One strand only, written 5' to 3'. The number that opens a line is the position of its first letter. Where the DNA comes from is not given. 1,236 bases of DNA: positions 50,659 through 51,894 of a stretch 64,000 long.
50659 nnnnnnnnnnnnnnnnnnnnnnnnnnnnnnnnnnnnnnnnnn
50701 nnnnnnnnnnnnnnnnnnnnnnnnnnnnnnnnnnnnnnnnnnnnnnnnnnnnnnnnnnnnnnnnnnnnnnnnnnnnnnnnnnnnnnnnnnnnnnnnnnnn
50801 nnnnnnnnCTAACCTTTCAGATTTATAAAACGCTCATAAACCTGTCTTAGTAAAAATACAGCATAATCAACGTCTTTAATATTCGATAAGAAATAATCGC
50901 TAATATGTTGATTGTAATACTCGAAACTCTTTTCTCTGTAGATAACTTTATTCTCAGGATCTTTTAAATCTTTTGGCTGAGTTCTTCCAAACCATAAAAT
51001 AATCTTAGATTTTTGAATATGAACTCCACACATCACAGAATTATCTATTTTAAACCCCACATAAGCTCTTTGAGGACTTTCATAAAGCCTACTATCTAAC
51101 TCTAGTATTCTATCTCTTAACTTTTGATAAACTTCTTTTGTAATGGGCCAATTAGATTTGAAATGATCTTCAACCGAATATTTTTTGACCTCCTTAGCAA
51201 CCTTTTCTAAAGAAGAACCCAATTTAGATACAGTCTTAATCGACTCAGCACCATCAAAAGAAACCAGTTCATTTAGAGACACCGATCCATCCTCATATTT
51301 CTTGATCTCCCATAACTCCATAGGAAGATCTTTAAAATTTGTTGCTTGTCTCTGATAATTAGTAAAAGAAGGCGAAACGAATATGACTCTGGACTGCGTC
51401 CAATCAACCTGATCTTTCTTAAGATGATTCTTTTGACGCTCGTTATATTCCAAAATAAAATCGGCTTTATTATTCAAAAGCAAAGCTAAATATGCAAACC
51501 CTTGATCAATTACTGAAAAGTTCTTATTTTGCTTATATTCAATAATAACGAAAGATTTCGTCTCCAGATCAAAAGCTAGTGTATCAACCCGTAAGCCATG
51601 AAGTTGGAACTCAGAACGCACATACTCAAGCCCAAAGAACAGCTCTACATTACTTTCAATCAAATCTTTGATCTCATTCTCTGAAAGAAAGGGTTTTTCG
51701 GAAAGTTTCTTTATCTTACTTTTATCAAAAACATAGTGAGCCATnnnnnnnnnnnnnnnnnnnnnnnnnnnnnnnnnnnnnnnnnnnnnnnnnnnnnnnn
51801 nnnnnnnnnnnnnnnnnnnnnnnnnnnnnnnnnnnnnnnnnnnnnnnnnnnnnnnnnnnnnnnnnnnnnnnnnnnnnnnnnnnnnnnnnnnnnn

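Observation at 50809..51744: Partner protein: NucS-type nuclease core fused to an unassigned C-terminal domain, encoded upstream of the ATPase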

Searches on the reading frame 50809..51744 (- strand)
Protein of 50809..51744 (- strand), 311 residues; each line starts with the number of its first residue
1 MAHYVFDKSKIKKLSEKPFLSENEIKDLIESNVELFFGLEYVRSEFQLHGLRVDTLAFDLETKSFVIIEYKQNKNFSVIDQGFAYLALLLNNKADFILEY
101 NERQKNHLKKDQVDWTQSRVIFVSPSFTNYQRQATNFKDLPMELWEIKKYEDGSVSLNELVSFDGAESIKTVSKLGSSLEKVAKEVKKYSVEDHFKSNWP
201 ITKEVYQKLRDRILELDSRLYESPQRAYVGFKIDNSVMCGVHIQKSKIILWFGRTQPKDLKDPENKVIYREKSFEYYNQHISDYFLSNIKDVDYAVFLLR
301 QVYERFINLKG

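Call 3: search_protein_families(library=pfam, proteins=[window:50809-51744:-], max_evalue=1)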
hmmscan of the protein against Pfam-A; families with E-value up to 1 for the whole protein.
window:50809-51744:- (311 aa): 5 families
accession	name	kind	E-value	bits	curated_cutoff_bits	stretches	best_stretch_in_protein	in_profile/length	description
PF18899.5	DUF5655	-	3.3e-06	27.5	24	1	191-251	1-60/109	Domain of unknown function (DUF5655)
PF01939.22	NucS_C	-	0.0006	20.2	24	1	21-93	1-74/124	Endonuclease NucS C-terminal domain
PF13588.12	HSDR_N_2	-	0.066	13.8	25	1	50-111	36-97/110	Type I restriction enzyme R protein N terminus (HSDR_N)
PF19567.5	CpsB_CapC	-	0.09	12.6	27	1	25-85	65-124/234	Capsular polysaccharide synthesis, CpsB/CapC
PF23535.1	Microp_apicomplexa_21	-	0.12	12.9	27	0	96-131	4-39/76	Apicomplexa microprotein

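Call 4: search_protein_families(library=padloc, proteins=[window:50809-51744:-], max_evalue=1)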
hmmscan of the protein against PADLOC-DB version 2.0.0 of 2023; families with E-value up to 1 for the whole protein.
window:50809-51744:- (311 aa): 3 families
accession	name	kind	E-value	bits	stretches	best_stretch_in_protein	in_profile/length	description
PDLC04945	PDC-S18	-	3e-100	333.4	1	1-303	1-301/302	-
PDLC04946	PDC-S18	-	5.6e-43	145.3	1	5-306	25-323/365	-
PDLC04944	PDC-S18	-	5.5e-08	30.5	1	6-272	7-271/307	-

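Call 5: search_protein_families(library=ncbifam, proteins=[window:50809-51744:-], max_evalue=1)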
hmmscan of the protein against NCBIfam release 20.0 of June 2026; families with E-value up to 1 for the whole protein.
window:50809-51744:- (311 aa): 1 family
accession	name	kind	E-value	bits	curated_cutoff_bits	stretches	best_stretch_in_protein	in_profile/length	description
NF042911.1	FMH_DH_FwdA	exception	0.073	11.5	950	1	58-114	283-339/569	tungsten-dependent formylmethanofuran dehydrogenase subunit FwdA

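Call 6: find_homologous_proteins(query=window:50809-51744:-, max_evalue=0.001)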
Query window:50809-51744:- (311 aa): 6215 proteins with E <= 0.001 among 8000 candidates; the best 120 are listed.
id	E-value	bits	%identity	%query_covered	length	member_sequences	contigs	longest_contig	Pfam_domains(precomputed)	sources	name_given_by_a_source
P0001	6.9e-201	684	100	100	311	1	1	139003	PF18899.6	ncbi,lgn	-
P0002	3.5e-116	406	59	98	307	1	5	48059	PF18899.6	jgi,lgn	jgi:predicted transport protein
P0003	1.2e-113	397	58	98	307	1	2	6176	PF18899.6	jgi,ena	-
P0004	1.8e-113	397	62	90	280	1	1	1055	PF18899.6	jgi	-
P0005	1.2e-112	394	60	92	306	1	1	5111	PF18899.6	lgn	-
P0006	3.3e-112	392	56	98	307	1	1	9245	PF18899.6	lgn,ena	-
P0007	5.7e-112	392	59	98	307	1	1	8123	PF18899.6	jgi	-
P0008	5.8e-112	392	59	96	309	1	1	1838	PF18899.6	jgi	jgi:predicted transport protein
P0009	2.3e-109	383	57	95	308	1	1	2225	PF18899.6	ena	-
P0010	4.3e-108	379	54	98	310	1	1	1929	PF18899.6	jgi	jgi:predicted transport protein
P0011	1.4e-107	377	58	92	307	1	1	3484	PF18899.6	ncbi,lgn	-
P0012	8.9e-106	371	54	96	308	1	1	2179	PF18899.6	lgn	-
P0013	1.2e-105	371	55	98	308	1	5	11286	PF18899.6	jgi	jgi:predicted transport protein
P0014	2.1e-105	370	54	99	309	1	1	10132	PF18899.6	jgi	-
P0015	2.5e-104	367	56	99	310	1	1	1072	PF18899.6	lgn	-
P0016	6.0e-104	365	55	98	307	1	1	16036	PF18899.6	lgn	-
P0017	1.0e-103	365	55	99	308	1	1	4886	PF18899.6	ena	-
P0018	3.1e-103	363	53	99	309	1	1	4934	PF18899.6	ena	-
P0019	4.0e-103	363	53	98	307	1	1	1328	PF18899.6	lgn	-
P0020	4.2e-103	363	53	99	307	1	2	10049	PF18899.6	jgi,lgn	jgi:predicted transport protein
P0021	9.1e-103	361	54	96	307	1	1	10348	PF18899.6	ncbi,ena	-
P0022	1.9e-102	360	55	95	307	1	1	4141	PF18899.6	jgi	-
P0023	4.8e-102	359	50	99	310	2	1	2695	PF18899.6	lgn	-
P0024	8.7e-102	358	54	98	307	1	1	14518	PF18899.6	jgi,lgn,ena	-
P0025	2.3e-101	357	52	98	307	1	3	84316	PF18899.6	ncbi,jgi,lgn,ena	-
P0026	5.3e-101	356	52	95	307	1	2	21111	PF18899.6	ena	-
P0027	5.7e-101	356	55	90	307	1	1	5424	PF18899.6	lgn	-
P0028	1.5e-100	354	51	98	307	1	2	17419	PF18899.6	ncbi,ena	-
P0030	3.8e-100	353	54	96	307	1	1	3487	PF18899.6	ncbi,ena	-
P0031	1.0e-99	351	52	98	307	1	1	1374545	PF18899.6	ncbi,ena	-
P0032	1.3e-99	351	52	98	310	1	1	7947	PF18899.6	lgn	-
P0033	1.6e-99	351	52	98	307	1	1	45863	PF18899.6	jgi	jgi:predicted transport protein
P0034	1.6e-99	351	51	98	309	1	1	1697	PF18899.6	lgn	-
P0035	1.9e-99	351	53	99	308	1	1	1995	PF18899.6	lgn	-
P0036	1.9e-99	351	51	98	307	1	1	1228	PF18899.6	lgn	-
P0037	2.0e-99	351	51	98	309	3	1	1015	PF18899.6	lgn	-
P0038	2.1e-99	350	51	98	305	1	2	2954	PF18899.6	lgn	-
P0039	2.9e-99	350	53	98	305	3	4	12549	PF18899.6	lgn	-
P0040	3.3e-99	350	51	98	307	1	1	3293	PF18899.6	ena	-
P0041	4.5e-99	349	54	94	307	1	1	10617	PF18899.6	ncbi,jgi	jgi:predicted transport protein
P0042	5.8e-99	349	52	96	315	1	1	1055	PF18899.6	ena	-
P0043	6.4e-99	349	54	99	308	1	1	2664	PF18899.6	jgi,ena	-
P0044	7.3e-99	349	53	96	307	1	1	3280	PF18899.6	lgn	-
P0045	1.1e-98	348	49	100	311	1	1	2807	PF18899.6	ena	-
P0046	1.2e-98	348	52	99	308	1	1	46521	PF18899.6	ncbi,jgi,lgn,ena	-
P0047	1.2e-98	348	53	98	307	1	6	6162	PF18899.6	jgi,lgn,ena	-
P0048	1.4e-98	348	52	99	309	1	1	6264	PF18899.6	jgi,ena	-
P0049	1.5e-98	348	52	99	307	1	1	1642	PF18899.6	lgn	-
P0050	1.7e-98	347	52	99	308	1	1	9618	PF18899.6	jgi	jgi:predicted transport protein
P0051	1.7e-98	347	53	98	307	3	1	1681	PF18899.6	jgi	-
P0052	2.7e-98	347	52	99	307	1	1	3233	PF18899.6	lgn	-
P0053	2.9e-98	347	53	97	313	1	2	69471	PF18899.6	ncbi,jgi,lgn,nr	ncbi:MAG: hypothetical protein HQ488_03435 [Parcubacteria group bacterium]|nr:hypothetical protein [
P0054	3.6e-98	346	53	95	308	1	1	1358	PF18899.6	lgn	-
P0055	4.3e-98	346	52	99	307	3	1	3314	PF18899.6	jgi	jgi:predicted transport protein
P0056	5.4e-98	346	52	98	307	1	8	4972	PF18899.6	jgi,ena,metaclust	metaclust:\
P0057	5.5e-98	346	50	98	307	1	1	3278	PF18899.6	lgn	-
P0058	5.7e-98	346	53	99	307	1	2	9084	PF18899.6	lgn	-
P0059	6.5e-98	346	52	99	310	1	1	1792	PF18899.6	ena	-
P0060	6.8e-98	346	53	99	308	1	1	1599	PF18899.6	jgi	-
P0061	9.2e-98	345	51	99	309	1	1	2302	PF18899.6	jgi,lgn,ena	-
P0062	9.7e-98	345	53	94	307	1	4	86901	PF18899.6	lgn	-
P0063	1.0e-97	345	52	98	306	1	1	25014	PF18899.6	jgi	-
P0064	1.3e-97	345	52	95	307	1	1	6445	PF18899.6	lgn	-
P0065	1.4e-97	345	52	98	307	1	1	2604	PF18899.6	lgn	-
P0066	1.4e-97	344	51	99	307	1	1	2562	PF18899.6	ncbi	ncbi:MAG: DUF5655 domain-containing protein [Candidatus Heimdallarchaeaceae archaeon]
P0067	1.5e-97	344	52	99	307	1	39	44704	PF18899.6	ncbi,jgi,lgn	-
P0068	3.6e-97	343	52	98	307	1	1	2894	PF18899.6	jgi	-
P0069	4.1e-97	343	53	95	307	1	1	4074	PF18899.6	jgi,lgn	jgi:predicted transport protein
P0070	4.1e-97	343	56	92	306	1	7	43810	PF18899.6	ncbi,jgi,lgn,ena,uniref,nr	ncbi:hypothetical protein A2767_01465 [Candidatus Roizmanbacteria bacterium RIFCSPHIGHO2_01_FULL_35_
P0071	4.8e-97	343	51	95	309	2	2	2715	PF18899.6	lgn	-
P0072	7.3e-97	342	50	99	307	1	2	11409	PF18899.6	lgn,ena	-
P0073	8.1e-97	342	52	96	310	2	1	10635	PF18899.6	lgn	-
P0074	9.1e-97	342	47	99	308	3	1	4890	PF18899.6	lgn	-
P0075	9.2e-97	342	53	92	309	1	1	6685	PF18899.6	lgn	-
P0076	1.1e-96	342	48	98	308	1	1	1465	PF18899.6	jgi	-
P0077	1.2e-96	341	51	98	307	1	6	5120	PF18899.6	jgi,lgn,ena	-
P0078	1.4e-96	341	53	94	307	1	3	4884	PF18899.6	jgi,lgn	-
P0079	1.6e-96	341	52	96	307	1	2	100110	PF18899.6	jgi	-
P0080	1.6e-96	341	51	98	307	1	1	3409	PF18899.6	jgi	jgi:predicted transport protein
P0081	1.7e-96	341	52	91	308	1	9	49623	PF18899.6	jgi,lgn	jgi:predicted transport protein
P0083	2.2e-96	341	51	98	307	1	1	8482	PF18899.6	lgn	-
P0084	2.4e-96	340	50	95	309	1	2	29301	PF18899.6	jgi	-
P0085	2.6e-96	340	51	98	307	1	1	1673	PF18899.6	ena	-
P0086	2.7e-96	340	49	99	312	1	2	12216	PF18899.6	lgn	-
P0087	2.8e-96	340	51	98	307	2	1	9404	PF18899.6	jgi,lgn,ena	-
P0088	2.8e-96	340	53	95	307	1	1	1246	PF18899.6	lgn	-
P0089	3.2e-96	340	50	99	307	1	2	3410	PF18899.6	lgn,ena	-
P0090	3.4e-96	340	51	98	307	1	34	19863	PF18899.6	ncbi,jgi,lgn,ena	jgi:predicted transport protein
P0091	3.5e-96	340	51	98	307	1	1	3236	PF18899.6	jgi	-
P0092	3.7e-96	340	51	98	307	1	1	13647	PF18899.6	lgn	-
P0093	3.8e-96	340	52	94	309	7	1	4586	PF18899.6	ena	-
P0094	4.5e-96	340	51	98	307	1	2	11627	PF18899.6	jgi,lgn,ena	-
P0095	4.5e-96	340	52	96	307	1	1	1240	PF18899.6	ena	-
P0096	5.1e-96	339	50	99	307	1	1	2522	PF18899.6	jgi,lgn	jgi:predicted transport protein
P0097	5.5e-96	339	50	98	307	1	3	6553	PF18899.6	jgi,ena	-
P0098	5.6e-96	339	51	98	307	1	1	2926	PF18899.6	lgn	-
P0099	5.9e-96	339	51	98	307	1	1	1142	PF18899.6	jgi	jgi:predicted transport protein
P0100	6.4e-96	339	51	98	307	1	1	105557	PF18899.6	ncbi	-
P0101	7.3e-96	339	51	98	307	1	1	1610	PF18899.6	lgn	-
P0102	7.3e-96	339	51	98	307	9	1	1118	PF18899.6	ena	-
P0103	7.6e-96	339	51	99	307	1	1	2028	PF18899.6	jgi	jgi:predicted transport protein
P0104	8.3e-96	339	51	97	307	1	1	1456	PF18899.6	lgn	-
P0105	8.9e-96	339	48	98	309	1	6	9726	PF18899.6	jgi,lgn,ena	-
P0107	1.1e-95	338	51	98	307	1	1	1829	PF18899.6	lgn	-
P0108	1.1e-95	338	51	97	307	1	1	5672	PF18899.6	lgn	-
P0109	1.2e-95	338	51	95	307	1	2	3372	PF18899.6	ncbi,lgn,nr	ncbi:hypothetical protein KJ951_01115 [Patescibacteria group bacterium]|nr:hypothetical protein [Pat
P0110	1.3e-95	338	49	98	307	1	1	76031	PF18899.6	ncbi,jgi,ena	-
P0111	1.3e-95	338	52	95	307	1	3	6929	PF18899.6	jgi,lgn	jgi:predicted transport protein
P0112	1.5e-95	338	55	92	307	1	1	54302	PF18899.6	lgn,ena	-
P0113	1.5e-95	338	50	98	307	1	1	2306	PF18899.6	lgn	-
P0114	1.6e-95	338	51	98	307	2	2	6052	PF18899.6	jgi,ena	-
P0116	1.7e-95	338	51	96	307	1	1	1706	PF18899.6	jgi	jgi:predicted transport protein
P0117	1.9e-95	337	50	98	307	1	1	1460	PF18899.6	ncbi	-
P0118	1.9e-95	337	52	95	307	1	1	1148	PF18899.6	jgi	-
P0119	2.3e-95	337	50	98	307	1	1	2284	PF18899.6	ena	-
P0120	2.3e-95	337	52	98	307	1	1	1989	PF18899.6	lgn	-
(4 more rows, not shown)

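Call 11: find_related_loci(query=A1, collection=genome_contigs, flank=10000)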
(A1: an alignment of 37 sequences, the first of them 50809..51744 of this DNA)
Query A1 (311 aa) in genome_contigs; peptide patterns used: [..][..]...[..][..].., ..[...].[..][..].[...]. (x = any residue, [..] = any of these).
600 stretches matched a pattern (row limit reached: there are more); 583 encode a relative of the query (tblastn E <= 1e-3); the best 80 are kept; 80 distinct loci.
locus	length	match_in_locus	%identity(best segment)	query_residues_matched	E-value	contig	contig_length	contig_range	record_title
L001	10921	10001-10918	54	1-307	4e-108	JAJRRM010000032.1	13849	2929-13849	MAG: Alphaproteobacteria bacterium isolate Dive100_bin3.118 k141_387850, whole genome shotgun sequence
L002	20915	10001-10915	52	1-306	9e-106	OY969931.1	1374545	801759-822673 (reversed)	MAG: uncultured bacterium isolate MFD02416.bin.c.2 genome assembly, chromosome: 1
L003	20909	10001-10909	53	5-306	6e-105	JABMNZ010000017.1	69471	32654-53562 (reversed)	MAG: Parcubacteria group bacterium isolate bin.251 k141_4068825, whole genome shotgun sequence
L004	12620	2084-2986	50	1-302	8e-103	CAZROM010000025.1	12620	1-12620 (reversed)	MAG TPA_asm: uncultured Candidatus Peribacteria bacterium isolate SRP278252_co1_824 genome assembly, contig: NODE_8833_l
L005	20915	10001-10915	51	1-306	3e-102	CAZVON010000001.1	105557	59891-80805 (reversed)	MAG TPA_asm: uncultured Gammaproteobacteria bacterium isolate SRP269290_co3_805 genome assembly, contig: NODE_113_length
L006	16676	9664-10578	51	1-306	4e-102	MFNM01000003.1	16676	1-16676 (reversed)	MAG: Candidatus Levybacteria bacterium RIFCSPHIGHO2_01_FULL_37_33 rifcsphigho2_01_scaffold_10372, whole genome shotgun s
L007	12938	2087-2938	53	22-306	8e-101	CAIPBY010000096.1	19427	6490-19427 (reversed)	MAG: Candidatus Buchananbacteria bacterium isolate MJ120702A_bin-902 genome assembly, contig: bin-902:096/101, whole gen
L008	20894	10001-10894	51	9-306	6e-100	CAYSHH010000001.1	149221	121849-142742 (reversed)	MAG TPA_asm: uncultured Candidatus Saccharibacteria bacterium isolate binchicken_co220_14 genome assembly, contig: NODE_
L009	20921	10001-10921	52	1-306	2e-99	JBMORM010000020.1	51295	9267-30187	MAG: Patescibacteria group bacterium isolate Betzabe_MAG180 MAG180_20, whole genome shotgun sequence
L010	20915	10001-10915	49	1-306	2e-99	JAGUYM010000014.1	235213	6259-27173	MAG: Candidatus Woesebacteria bacterium isolate DeMMO6_63 c_000000012182, whole genome shotgun sequence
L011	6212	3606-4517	50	1-306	7e-98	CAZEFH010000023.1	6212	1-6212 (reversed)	MAG TPA_asm: uncultured Candidatus Saccharibacteria bacterium isolate binchicken_co269_92 genome assembly, contig: NODE_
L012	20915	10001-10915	49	1-306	6e-98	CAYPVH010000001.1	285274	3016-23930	MAG TPA_asm: uncultured Gammaproteobacteria bacterium isolate binchicken_co154_439 genome assembly, contig: NODE_6_lengt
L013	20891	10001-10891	51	9-306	2e-97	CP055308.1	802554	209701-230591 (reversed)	MAG: Candidatus Woesebacteria bacterium isolate Ch104a chromosome, complete genome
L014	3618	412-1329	44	1-306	8e-97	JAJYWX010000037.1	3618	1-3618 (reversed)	MAG: bacterium isolate FK3.bin15 NODE_46993_length_3618_cov_2.023203, whole genome shotgun sequence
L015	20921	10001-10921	47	1-307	1e-95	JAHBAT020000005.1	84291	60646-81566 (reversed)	MAG: Candidatus Moraniibacteriota bacterium isolate AQU-10 c_000000013043, whole genome shotgun sequence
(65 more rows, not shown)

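Call 14: find_encoding_contigs(protein=P0001, flank=6000, max_places=3)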
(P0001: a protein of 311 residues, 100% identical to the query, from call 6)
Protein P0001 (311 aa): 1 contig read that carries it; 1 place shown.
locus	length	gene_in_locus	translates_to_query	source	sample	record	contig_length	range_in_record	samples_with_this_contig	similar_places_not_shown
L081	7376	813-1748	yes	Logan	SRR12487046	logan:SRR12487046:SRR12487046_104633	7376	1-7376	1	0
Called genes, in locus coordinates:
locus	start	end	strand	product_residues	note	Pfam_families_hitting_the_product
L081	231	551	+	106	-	-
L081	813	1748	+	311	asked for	PF18899:DUF5655 (faint)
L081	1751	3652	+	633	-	PF02463:SMC_N, PF11398:DUF2813, PF13175:AAA_15, PF13476:AAA_23 (faint), PF13304:AAA_21, PF20469:OLD-like_TOPRIM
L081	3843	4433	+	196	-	PF03193:RsgA_GTPase, PF00009:GTP_EFTU (faint), PF01926:MMR_HSR1, PF02421:FeoB_N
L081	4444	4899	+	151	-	PF23477:zf_Tbcl_2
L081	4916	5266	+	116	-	-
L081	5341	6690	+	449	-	-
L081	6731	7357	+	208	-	-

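Call 15: find_encoding_contigs(protein=P0002, flank=6000, max_places=4)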
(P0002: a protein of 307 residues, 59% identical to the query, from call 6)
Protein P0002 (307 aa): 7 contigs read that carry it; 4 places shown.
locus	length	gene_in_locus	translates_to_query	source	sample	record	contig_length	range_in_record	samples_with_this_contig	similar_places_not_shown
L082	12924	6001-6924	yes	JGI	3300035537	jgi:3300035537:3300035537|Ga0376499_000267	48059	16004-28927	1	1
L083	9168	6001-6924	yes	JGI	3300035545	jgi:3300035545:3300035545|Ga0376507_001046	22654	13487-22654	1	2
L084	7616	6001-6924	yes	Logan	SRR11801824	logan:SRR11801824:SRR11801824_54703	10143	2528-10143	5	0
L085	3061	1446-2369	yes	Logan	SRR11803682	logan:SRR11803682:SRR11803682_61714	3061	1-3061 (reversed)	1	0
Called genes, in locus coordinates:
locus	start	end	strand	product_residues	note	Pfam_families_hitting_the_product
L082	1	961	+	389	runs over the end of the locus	PF01420:Methylase_S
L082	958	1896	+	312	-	PF08867:FRG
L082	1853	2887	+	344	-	PF12358:DUF3644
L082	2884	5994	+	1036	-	PF04313:HSDR_N, PF00270:DEAD (weak), PF04851:ResIII, PF18766:SWI2_SNF2, PF22679:T1R_D3-like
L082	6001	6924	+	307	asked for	PF18899:DUF5655 (weak)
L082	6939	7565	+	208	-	-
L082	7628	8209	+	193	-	PF00717:Peptidase_S24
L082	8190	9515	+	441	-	PF00817:IMS, PF11799:IMS_C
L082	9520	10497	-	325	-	PF03547:Mem_trans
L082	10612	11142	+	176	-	PF07638:Sigma70_ECF (faint), PF04542:Sigma70_r2, PF08281:Sigma70_r4_2, PF04545:Sigma70_r4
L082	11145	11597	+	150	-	-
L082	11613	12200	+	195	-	-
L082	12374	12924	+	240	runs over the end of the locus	PF02540:NAD_synthase, PF03054:tRNA_Me_trans (faint)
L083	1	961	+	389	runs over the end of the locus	PF01420:Methylase_S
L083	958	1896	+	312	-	PF08867:FRG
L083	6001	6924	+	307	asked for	PF18899:DUF5655 (weak)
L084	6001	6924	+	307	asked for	PF18899:DUF5655 (weak)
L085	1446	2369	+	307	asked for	PF18899:DUF5655 (weak)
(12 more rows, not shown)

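Call 19: predict_structure(alignment_id=A1)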
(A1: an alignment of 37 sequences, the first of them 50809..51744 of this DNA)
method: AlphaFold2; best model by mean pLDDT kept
length: 311 residues; sequences in the alignment: 37
mean_pLDDT: 86.1   pTM: 0.71
mean pLDDT of the five models: 86.1, 86.0, 85.7, 83.2, 82.5
residues with pLDDT >= 90: 149; 70-90: 128; 50-70: 29; < 50: 5
segments of 3 or more residues with pLDDT < 50: 172-175
pLDDT, mean of each block of 10 residues (from residue 1): 78 88 94 91 87 91 91 84 86 91 86 87 91 75 90 88 55 50 66 92 97 92 89 87 96 94 97 85 97 97 81 43
secondary structure, 60 per line:
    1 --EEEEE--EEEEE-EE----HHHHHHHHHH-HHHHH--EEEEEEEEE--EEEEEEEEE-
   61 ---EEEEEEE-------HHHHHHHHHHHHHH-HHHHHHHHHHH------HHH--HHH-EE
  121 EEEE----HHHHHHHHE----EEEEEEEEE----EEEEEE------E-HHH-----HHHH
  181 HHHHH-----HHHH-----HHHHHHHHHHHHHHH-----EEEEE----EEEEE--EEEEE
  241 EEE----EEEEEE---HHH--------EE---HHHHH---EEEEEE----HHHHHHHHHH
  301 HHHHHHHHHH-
elements in order: E3-7 E10-14 H22-31 H33-37 E40-48 E51-59 E64-70 H78-91 H93-103 E119-124 H129-136 E142-150 E155-160 H177-185 H191-194 H200-214 E220-224 E229-233 E236-243 E248-253 H273-277 E281-286 H291-310

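Call 25: fold_search(model_id=the predicted structure, library=pdb)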
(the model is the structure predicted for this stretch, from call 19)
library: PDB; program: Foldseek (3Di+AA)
matches with E <= 10: 632; with E <= 0.001: 3
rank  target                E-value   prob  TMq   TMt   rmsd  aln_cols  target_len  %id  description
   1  5gke_A                1.8e-04  1.00  0.21  0.28  10.7       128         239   18  Structure of EndoMS-dsDNA1 complex (released 2016-11-02)
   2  2vld_A                2.7e-04  1.00  0.29  0.38   7.1       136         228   20  crystal structure of a repair endonuclease from Pyrococcus abyssi (released 2009-05-19)
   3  2vld_B                3.5e-04  1.00  0.26  0.34   8.2       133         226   18  crystal structure of a repair endonuclease from Pyrococcus abyssi (released 2009-05-19)
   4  4dav_A                1.3e-02  0.98  0.29  0.37  10.1       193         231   11  The structure of Pyrococcus Furiosus SfsA in complex with DNA (released 2014-10-01)
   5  4wac                  3.1e-02  0.16  0.12  0.08  17.1       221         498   10  Crystal Structure of TarM (released 2015-02-25)
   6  8ti9_C                3.5e-02  0.97  0.25  0.38   5.2       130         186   15  CryoEM structure of octamer assembly of Shedu nuclease domain from Bacillus cereus (released 2024-07-31)
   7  4isy_D                8.3e-02  0.47  0.23  0.20  15.6       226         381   12  Crystal structure of IscS from Mycobacterium tuberculosis (released 2014-02-26)
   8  4x7r_A                8.3e-02  0.12  0.12  0.08  16.5       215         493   12  Crystal structure of S. aureus TarM G117R mutant in complex with Fondaparinux, alpha-GlcNAc-glycerol and UDP (released 2015-02-25)
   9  6wan_F                8.8e-02  0.66  0.21  0.16   7.5       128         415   12  Structure of Acinetobacter baumannii Cap4 SAVED/CARF-domain containing receptor with the cyclic trinucleotide 3'3'3'-c (released 2020-06-17)
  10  2okf_A                9.3e-02  0.51  0.21  0.40   7.6       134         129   11  CRYSTAL STRUCTURE OF A FDXN ELEMENT EXCISION CONTROLLING FACTOR PROTEIN (AVA_3312) FROM ANABAENA VARIABILIS AT 1.60 A  (released 2007-01-30)
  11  8gh6_A                9.9e-02  0.89  0.25  0.10   5.3       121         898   13  Bombyx mori R2 retrotransposon initiating target-primed reverse transcription (released 2023-04-05)
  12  4isy_A                1.0e-01  0.41  0.23  0.20  15.9       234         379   13  Crystal structure of IscS from Mycobacterium tuberculosis (released 2014-02-26)
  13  6xl1_A                1.2e-01  0.90  0.25  0.21   5.3       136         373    7  crystal structure of cA4-activated Card1(D294N) (released 2020-12-30)
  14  1jyo_A                1.4e-01  0.69  0.21  0.40   7.3       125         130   10  Structure of the Salmonella Virulence Effector SptP in Complex with its Secretion Chaperone SicP (released 2001-11-07)
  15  3ffh_A                1.4e-01  0.23  0.21  0.19  16.3       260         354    8  The crystal structure of histidinol-phosphate aminotransferase from Listeria innocua Clip11262. (released 2008-12-23)
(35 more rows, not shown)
